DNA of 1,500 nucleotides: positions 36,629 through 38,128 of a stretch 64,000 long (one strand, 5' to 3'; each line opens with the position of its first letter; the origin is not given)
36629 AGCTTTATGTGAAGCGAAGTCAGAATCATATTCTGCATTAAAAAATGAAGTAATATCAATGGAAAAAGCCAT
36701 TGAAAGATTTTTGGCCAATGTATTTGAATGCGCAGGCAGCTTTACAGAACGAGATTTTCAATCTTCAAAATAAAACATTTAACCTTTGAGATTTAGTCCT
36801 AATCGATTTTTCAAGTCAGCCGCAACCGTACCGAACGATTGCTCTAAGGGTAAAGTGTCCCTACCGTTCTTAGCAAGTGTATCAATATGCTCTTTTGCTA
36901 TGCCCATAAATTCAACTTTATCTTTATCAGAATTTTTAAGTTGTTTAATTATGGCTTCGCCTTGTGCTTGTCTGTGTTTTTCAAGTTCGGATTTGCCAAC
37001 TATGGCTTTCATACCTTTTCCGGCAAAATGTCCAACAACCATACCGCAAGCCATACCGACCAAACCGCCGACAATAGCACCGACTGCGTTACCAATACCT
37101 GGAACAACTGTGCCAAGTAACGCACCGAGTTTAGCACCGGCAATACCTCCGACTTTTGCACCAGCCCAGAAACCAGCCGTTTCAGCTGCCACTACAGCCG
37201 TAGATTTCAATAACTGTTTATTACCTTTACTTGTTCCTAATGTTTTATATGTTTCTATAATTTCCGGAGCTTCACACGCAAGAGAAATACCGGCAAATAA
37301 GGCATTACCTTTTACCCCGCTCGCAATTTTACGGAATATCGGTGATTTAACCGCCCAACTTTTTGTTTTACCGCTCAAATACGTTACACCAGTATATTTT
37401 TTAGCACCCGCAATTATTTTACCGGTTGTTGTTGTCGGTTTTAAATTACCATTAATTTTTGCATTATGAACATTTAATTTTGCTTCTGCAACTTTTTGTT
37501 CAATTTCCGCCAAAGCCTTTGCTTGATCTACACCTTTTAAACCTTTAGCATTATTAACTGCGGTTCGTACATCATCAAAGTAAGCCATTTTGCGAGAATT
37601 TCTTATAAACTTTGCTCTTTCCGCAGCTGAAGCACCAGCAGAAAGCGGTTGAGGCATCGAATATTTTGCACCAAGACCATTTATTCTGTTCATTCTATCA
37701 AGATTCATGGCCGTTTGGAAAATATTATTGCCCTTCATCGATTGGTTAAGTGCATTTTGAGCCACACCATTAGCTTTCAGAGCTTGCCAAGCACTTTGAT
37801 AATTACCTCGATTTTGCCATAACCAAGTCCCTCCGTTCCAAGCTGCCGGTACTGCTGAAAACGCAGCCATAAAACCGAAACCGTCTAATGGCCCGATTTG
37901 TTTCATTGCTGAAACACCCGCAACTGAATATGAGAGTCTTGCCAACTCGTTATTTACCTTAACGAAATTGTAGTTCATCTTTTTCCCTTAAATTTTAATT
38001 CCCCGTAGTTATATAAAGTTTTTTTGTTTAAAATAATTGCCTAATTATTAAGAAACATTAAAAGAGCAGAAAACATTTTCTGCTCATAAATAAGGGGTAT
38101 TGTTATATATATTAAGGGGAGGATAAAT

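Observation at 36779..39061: Two adjacent glycine-zipper membrane proteins with a shared conserved upstream box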

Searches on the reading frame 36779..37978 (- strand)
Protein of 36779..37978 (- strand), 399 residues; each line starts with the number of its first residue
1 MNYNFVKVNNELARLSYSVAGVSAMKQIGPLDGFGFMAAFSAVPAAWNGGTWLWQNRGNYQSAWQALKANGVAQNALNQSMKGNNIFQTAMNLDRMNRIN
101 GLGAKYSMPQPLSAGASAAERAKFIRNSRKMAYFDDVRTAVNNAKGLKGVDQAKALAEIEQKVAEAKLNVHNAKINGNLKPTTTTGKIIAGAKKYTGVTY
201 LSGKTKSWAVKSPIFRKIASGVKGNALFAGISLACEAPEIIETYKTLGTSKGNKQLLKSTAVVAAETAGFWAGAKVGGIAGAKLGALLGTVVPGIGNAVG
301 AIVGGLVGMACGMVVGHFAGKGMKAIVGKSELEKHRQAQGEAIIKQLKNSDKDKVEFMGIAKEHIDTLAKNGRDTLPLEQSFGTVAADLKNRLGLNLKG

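Call 3: search_protein_families(library=pfam, proteins=[window:36779-37978:-], max_evalue=1)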
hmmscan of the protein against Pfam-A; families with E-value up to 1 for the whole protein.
window:36779-37978:- (399 aa): 6 families
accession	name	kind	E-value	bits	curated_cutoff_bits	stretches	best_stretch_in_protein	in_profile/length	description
PF13488.11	Gly-zipper_Omp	-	0.0016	18.8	25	1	276-320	1-43/46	Glycine zipper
PF13436.11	Gly-zipper_OmpA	-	0.16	12.2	27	1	273-310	3-42/44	Glycine-zipper domain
PF08212.18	Lipocalin_2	-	0.18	12.2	24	0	136-196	36-98/146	Lipocalin-like domain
PF22564.2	HAAS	-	0.28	12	27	0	345-384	8-48/55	HAAS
PF13441.11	Gly-zipper_YMGG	-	0.4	10.9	28.9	1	272-313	5-44/45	YMGG-like Gly-zipper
PF19180.5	DUF5862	-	0.82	10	33.3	0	267-289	34-56/68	Family of unknown function (DUF5862)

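Call 4: search_protein_families(library=ncbifam, proteins=[window:36779-37978:-], max_evalue=1)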
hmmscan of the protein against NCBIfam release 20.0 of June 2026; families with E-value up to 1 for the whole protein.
window:36779-37978:- (399 aa): 3 families
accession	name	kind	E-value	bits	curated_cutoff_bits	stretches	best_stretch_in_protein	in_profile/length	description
NF053524.1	thylo_ssl2009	equivalog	0.0015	19.2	58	2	296-356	10-61/90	ssl2009 family thylakoid membrane protein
NF053611.1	YiaD_Gzip_OmpA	equivalog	0.037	13.7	175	1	272-317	27-73/206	YiaD family glycine zipper/OmpA-like lipoprotein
NF006948.0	PRK09430.1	equivalog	0.83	9.2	162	1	295-338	8-50/267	co-chaperone DjlA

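Call 9: find_homologous_proteins(query=window:36779-37978:-)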
Query window:36779-37978:- (399 aa): 19 proteins with E <= 0.001 among 8000 candidates.
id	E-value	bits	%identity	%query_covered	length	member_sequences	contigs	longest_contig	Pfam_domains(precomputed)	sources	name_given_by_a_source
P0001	4.7e-255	863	100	100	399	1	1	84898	-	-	-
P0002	2.5e-110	387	49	96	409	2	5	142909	-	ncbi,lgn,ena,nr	ncbi:hypothetical protein J6E39_03950 [bacterium]|nr:hypothetical protein [bacterium]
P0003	5.7e-102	360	48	96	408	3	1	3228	-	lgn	-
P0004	2.9e-66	242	44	79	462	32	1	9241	-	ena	-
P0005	2.9e-65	239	44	81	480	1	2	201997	-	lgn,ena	-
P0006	5.0e-65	238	43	81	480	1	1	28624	-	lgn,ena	-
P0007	2.4e-64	236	41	88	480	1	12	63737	-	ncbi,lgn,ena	-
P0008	3.3e-64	235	43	81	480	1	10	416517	-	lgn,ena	-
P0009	9.4e-64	234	40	88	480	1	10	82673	-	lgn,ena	-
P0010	1.0e-63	234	43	81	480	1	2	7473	-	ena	-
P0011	1.5e-63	233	44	81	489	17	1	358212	-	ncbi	-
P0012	1.7e-58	217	44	76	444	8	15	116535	-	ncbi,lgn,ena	-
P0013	4.4e-57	212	38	81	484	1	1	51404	-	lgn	-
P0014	1.9e-56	210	43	70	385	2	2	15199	-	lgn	-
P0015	1.1e-46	178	37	88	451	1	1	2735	-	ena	-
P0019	6.5e-5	40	50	10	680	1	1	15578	PF01926.30,PF00350.30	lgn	-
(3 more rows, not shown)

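Call 12: find_encoding_contigs(protein=P0002, flank=8000, max_places=4)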
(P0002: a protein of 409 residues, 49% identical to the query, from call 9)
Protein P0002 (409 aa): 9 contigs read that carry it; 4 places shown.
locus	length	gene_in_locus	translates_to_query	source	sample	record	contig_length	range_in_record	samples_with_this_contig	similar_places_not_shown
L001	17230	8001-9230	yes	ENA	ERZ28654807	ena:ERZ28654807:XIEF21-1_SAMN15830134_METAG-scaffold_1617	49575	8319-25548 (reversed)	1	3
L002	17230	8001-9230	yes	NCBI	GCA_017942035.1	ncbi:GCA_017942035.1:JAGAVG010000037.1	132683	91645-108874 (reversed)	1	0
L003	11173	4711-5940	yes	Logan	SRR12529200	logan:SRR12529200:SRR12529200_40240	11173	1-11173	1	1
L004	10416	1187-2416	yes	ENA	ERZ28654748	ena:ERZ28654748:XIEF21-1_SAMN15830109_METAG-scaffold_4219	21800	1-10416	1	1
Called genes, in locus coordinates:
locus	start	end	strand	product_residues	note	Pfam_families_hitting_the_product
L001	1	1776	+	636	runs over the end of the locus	-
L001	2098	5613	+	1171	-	PF02811:PHP, PF07733:DNA_pol3_alpha, PF17657:DNA_pol3_finger, PF14579:HHH_6, PF01336:tRNA_anti-codon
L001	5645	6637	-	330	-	PF00180:Iso_dh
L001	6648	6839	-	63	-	-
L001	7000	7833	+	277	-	-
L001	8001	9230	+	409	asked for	-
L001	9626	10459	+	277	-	PF00485:PRK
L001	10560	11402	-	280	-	-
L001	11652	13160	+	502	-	-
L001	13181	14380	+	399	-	PF01734:Patatin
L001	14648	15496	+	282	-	PF13405:EF-hand_6 (faint), PF00036:EF-hand_1 (faint), PF13202:EF-hand_5 (faint), PF13499:EF-hand_7 (weak)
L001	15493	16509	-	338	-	PF04230:PS_pyruv_trans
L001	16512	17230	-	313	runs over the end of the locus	PF00294:PfkB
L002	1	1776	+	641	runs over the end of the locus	-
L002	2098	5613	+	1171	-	PF02811:PHP, PF07733:DNA_pol3_alpha, PF17657:DNA_pol3_finger, PF14579:HHH_6, PF01336:tRNA_anti-codon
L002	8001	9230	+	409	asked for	-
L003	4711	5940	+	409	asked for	-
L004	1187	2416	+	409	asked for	-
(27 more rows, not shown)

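Call 14: find_encoding_contigs(protein=P0008, flank=8000, max_places=3)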
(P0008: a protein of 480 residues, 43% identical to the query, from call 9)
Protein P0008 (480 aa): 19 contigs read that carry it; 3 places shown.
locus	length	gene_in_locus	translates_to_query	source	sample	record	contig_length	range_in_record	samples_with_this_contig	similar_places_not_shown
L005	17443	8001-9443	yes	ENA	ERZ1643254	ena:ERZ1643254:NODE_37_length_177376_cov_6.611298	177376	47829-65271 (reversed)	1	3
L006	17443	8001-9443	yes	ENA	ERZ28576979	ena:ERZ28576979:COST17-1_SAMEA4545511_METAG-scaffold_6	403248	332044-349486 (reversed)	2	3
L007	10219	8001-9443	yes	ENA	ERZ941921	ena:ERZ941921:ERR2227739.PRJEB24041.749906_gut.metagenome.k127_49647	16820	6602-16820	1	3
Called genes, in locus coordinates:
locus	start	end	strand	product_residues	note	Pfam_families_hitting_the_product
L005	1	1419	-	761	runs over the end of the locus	PF00270:DEAD, PF01695:IstB_IS21 (faint), PF04851:ResIII, PF22527:DEXQc_Suv3, PF00271:Helicase_C, PF08148:DSHCT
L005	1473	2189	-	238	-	PF20318:DUF6613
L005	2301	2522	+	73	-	PF13560:HTH_31, PF12844:HTH_19, PF01381:HTH_3, PF13443:HTH_26 (weak)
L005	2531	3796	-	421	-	PF02403:Seryl_tRNA_N, PF00587:tRNA-synt_2b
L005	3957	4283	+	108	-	-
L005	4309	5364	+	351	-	PF07787:TMEM43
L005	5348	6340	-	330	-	PF00180:Iso_dh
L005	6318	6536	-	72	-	-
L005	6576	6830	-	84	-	PF20223:DUF6582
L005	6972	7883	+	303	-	-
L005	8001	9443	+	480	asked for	-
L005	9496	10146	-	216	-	-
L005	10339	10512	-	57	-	-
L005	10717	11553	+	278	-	PF00485:PRK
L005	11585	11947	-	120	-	-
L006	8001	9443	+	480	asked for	-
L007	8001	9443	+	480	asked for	-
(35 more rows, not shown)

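Call 26: predict_structure(alignment_id=A2)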
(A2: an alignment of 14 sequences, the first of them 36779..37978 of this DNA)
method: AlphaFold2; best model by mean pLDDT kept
length: 399 residues; sequences in the alignment: 14
mean_pLDDT: 59.6   pTM: 0.40
mean pLDDT of the five models: 59.6, 54.1, 53.9, 50.9, 48.1
residues with pLDDT >= 90: 0; 70-90: 144; 50-70: 150; < 50: 105
segments of 3 or more residues with pLDDT < 50: 1-3, 24-76, 86-88, 195-197, 221-224, 280-282, 284-289, 291-302, 304-306, 308-310, 396-399
pLDDT, mean of each block of 10 residues (from residue 1): 59 72 37 27 30 41 45 49 53 66 72 73 73 82 78 78 79 71 56 52 59 56 50 56 59 57 58 49 43 40 45 53 56 67 74 78 79 76 80 56
secondary structure, 60 per line:
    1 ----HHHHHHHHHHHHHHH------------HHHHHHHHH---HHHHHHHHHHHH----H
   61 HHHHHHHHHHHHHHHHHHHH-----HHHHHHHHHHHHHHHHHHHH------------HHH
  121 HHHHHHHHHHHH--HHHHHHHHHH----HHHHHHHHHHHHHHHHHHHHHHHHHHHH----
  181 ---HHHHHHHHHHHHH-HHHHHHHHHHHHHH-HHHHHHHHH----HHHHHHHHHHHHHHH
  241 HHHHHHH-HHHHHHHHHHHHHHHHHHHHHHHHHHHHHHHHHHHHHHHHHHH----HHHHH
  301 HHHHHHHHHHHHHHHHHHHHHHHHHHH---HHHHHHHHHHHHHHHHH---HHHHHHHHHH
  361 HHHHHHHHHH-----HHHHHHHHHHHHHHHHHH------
elements in order: H5-19 H32-40 H44-55 H60-80 H86-105 H118-132 H135-144 H149-176 H184-196 H198-211 H213-221 H226-247 H249-291 H296-327 H331-347 H351-370 H376-393

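Call 31: search_solved_structures(query=A2, max_evalue=10)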
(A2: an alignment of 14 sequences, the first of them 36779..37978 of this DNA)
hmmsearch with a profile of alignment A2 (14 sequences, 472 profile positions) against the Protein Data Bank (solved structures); distinct sequences matched with E-value up to 10: 11.
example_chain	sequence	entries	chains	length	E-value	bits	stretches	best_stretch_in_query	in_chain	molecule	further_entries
1wlm_A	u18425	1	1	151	0.00089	21.6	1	133-211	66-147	Protein CGI-38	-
5mmj_t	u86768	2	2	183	0.0039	19.5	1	115-198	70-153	plastid ribosomal protein bS20c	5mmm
6eri_BT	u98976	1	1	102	0.0043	19.3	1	121-198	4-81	30S ribosomal protein S20, chloroplastic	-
5x8p_t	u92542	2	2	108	0.0058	18.9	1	123-198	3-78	protein S20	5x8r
2jrf_A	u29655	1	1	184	0.012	17.9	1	135-200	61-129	Tubulin polymerization-promoting protein family member 3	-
1o5h_A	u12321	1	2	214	0.022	17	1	309-441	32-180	Formiminotetrahydrofolate cyclodeaminase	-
28jw_t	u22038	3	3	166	0.045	16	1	117-201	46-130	bS20c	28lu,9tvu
4v61_AT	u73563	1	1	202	0.071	15.3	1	115-197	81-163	Ribosomal Protein S20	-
9tz5_2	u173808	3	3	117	0.084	15.1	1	184-242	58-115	Large ribosomal subunit protein uL18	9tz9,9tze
4bem_A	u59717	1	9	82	0.24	13.6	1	314-343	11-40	F1FO ATPASE C2 SUBUNIT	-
7ojf_A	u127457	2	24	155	0.96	11.6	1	300-355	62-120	Outer membrane lipoprotein slyB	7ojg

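Call 33: fold_search(model_id=the predicted structure, library=pdb)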
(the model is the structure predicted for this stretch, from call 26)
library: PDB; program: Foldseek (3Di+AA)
matches with E <= 10: 242; with E <= 0.001: 0
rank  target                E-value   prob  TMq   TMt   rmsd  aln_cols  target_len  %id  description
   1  6h2f_E                3.5e-02  0.51  0.13  0.15  39.1       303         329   12  Structure of the pre-pore AhlB of the tripartite alpha-pore forming toxin, AHL, from Aeromonas hydrophila. (released 2019-07-10)
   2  7a0g_DDD              7.8e-02  0.38  0.15  0.17  42.4       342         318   12  Structure of the SmhB pore of the tripartite alpha-pore forming toxin, Smh, from Serratia marcescens. (released 2021-03-31)
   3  7n6g_3R               8.5e-02  0.21  0.11  0.12  49.9       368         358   12  C1 of central pair (released 2022-05-18)
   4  6h2f_A                1.2e-01  0.38  0.14  0.16  39.3       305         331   13  Structure of the pre-pore AhlB of the tripartite alpha-pore forming toxin, AHL, from Aeromonas hydrophila. (released 2019-07-10)
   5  6grj_B                1.3e-01  0.25  0.12  0.14  41.3       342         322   12  Structure of the AhlB pore of the tripartite alpha-pore forming toxin, AHL, from Aeromonas hydrophila. (released 2019-07-03)
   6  6grj_D                1.4e-01  0.18  0.11  0.13  40.3       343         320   13  Structure of the AhlB pore of the tripartite alpha-pore forming toxin, AHL, from Aeromonas hydrophila. (released 2019-07-03)
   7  6h2f_F                1.4e-01  0.18  0.11  0.13  40.6       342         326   15  Structure of the pre-pore AhlB of the tripartite alpha-pore forming toxin, AHL, from Aeromonas hydrophila. (released 2019-07-10)
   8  6h2f_G                1.4e-01  0.13  0.11  0.11  39.2       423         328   14  Structure of the pre-pore AhlB of the tripartite alpha-pore forming toxin, AHL, from Aeromonas hydrophila. (released 2019-07-10)
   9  6grj_I                1.9e-01  0.21  0.13  0.15  40.8       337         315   12  Structure of the AhlB pore of the tripartite alpha-pore forming toxin, AHL, from Aeromonas hydrophila. (released 2019-07-03)
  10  7a0g_FFF              3.2e-01  0.18  0.13  0.15  41.9       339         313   12  Structure of the SmhB pore of the tripartite alpha-pore forming toxin, Smh, from Serratia marcescens. (released 2021-03-31)
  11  7p3r_A                3.7e-01  0.15  0.12  0.13  43.4       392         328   10  Helical structure of the toxin MakA from Vibrio cholera (released 2022-02-23)
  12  7p3r_B                3.9e-01  0.14  0.12  0.13  41.1       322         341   13  Helical structure of the toxin MakA from Vibrio cholera (released 2022-02-23)
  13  7a0g_AAA              4.4e-01  0.20  0.14  0.16  37.5       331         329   12  Structure of the SmhB pore of the tripartite alpha-pore forming toxin, Smh, from Serratia marcescens. (released 2021-03-31)
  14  7udm_A                4.8e-01  0.13  0.11  0.14  23.9       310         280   11  Crystal structure of designed helical repeat protein RPB_PLP1_R6 in alternative conformation 1 (with peptide) (released 2023-03-22)
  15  6wik_A                4.8e-01  0.09  0.12  0.12  26.2       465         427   12  Cryo-EM structure of SLC40/ferroportin with Fab in the presence of hepcidin (released 2020-11-11)
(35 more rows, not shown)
